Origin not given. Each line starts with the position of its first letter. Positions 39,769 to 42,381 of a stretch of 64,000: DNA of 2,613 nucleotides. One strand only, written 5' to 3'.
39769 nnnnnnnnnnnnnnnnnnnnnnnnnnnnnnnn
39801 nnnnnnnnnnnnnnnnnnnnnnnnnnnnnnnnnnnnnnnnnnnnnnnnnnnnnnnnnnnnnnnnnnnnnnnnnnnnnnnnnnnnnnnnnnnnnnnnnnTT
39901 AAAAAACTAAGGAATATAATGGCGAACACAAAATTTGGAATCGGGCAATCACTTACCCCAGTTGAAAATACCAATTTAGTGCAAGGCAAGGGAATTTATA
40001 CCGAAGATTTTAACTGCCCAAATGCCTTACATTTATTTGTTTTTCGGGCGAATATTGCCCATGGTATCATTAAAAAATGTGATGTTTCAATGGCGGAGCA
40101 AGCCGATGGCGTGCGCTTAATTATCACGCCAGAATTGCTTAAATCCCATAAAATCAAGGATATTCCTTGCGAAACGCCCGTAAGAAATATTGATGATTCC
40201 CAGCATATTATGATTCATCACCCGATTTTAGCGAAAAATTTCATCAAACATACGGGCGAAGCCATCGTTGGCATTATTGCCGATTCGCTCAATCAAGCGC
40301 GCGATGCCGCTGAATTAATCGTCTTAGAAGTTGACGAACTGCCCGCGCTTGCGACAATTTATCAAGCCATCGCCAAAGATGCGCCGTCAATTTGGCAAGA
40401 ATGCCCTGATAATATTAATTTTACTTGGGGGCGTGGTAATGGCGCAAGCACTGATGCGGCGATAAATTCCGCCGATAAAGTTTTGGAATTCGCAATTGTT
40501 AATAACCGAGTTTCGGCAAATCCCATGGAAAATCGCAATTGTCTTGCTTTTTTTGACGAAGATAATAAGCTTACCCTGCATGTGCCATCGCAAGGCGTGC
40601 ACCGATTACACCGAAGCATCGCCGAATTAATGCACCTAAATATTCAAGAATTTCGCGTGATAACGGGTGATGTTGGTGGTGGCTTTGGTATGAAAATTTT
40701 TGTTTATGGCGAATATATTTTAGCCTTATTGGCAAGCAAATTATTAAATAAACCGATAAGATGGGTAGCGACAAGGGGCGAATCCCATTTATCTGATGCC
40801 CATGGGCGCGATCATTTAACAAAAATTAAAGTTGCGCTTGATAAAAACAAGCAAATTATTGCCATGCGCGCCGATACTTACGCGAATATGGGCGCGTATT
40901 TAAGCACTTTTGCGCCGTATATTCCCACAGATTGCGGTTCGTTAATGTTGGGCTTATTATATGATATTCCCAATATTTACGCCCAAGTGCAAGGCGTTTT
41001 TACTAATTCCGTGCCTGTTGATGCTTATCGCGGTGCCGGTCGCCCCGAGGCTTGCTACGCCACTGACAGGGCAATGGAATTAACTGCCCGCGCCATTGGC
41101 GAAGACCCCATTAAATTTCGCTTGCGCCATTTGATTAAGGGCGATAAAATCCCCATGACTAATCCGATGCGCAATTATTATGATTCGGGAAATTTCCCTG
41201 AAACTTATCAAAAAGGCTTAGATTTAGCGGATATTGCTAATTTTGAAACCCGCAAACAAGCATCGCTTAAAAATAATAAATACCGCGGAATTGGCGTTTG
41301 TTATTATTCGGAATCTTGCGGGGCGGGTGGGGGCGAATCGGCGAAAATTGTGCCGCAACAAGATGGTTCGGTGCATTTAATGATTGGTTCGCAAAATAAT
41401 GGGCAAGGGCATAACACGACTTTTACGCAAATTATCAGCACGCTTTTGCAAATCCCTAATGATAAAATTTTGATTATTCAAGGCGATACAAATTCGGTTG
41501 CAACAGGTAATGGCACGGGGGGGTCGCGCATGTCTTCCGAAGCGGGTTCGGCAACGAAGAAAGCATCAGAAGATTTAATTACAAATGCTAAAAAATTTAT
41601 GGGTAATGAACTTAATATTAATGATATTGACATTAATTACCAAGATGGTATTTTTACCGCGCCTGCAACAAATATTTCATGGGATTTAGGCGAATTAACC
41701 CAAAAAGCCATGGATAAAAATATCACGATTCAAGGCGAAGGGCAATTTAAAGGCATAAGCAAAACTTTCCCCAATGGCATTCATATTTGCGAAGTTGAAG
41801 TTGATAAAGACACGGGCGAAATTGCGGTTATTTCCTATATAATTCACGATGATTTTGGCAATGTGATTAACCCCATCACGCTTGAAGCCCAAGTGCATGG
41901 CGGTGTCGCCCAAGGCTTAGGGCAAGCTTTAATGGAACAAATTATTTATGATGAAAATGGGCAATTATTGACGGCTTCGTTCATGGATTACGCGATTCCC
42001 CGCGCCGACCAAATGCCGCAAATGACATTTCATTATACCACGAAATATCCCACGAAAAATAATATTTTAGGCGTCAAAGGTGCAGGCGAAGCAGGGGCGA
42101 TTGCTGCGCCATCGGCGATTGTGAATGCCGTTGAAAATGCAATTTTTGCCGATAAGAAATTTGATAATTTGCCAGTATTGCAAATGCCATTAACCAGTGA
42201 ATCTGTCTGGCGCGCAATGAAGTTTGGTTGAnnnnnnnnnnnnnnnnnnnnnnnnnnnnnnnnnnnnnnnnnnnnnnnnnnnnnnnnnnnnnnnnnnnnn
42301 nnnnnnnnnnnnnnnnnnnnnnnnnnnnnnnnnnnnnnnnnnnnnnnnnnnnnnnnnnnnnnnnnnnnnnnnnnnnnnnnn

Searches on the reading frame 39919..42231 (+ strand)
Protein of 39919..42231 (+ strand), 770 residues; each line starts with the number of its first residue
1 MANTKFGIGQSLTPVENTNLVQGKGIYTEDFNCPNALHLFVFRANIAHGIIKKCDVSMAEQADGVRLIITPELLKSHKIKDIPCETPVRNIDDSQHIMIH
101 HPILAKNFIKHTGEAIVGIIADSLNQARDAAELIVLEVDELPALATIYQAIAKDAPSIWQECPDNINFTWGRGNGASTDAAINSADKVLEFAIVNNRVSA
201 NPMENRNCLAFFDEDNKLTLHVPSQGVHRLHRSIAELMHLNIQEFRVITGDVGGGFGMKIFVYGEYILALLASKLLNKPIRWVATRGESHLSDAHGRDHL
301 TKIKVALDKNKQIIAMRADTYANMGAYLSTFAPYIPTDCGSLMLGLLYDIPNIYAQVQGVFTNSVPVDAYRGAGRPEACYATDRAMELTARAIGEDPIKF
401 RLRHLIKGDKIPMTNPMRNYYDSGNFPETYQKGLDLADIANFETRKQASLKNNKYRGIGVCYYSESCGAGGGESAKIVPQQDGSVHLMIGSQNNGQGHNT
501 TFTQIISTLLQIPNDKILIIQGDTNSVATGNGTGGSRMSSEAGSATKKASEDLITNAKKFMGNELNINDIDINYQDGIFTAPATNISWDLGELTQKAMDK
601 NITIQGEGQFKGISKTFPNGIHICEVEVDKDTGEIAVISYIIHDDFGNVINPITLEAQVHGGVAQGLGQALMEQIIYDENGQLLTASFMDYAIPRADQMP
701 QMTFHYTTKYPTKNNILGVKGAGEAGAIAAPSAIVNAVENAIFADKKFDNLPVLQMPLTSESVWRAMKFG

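Call 88: search_protein_families(library=pfam, proteins=[window:39919-42231:+], max_evalue=1e-8)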
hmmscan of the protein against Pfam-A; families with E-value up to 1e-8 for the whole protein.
window:39919-42231:+ (770 aa): 3 families
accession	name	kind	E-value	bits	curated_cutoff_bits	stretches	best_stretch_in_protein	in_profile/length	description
PF20256.3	MoCoBD_2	-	7.4e-75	252.5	27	1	436-700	5-283/283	Molybdopterin cofactor-binding domain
PF02738.23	MoCoBD_1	-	4.4e-67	226.2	27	1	161-403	4-242/244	Molybdopterin cofactor-binding domain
PF01315.27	Ald_Xan_dh_C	-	1.6e-15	57.8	31.3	1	22-142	1-110/110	Aldehyde oxidase and xanthine dehydrogenase, a/b hammerhead domain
